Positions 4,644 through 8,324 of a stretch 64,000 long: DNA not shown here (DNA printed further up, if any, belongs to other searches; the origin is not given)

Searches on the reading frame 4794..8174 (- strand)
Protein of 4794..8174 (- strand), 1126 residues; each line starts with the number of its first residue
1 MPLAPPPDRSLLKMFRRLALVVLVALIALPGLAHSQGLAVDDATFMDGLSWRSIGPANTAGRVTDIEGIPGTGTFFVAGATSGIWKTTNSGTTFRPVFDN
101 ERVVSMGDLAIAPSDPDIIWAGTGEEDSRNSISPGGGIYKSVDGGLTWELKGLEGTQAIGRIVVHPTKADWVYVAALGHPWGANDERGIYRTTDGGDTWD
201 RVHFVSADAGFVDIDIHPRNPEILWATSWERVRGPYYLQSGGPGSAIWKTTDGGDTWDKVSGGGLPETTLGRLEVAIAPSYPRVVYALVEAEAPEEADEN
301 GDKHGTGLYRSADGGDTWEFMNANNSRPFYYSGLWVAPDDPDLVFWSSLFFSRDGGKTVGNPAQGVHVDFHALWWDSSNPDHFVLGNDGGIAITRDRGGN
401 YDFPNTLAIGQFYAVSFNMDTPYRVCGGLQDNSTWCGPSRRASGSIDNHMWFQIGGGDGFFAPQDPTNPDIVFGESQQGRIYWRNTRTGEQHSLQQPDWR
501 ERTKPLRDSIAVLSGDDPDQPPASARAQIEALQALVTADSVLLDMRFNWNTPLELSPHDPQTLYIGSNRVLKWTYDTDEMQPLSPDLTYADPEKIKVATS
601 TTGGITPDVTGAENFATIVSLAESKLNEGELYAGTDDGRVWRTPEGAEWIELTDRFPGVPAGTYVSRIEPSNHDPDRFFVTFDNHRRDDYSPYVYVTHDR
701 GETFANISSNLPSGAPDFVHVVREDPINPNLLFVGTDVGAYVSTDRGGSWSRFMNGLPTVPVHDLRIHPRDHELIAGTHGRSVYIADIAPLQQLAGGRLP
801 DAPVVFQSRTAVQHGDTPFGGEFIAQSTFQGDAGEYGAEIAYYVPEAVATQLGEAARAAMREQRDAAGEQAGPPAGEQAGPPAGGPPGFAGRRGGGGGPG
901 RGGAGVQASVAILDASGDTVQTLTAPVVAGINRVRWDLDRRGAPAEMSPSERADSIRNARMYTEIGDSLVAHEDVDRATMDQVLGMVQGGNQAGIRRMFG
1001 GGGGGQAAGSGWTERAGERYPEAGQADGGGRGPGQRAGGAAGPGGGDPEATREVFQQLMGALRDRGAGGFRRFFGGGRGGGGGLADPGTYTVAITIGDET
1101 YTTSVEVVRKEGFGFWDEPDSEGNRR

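Call 91: search_protein_families(library=pfam, proteins=[window:4794-8174:-], max_evalue=0.00001)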
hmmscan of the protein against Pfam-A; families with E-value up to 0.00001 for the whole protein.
window:4794-8174:- (1126 aa): 2 families
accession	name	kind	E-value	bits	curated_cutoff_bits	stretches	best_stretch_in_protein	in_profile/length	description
PF15902.12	Sortilin-Vps10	-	3.2e-22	79.4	33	1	138-260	3-112/446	Sortilin, neurotensin receptor 3,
PF02012.26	BNR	-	7.9e-06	25.6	27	0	741-752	1-12/12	BNR/Asp-box repeat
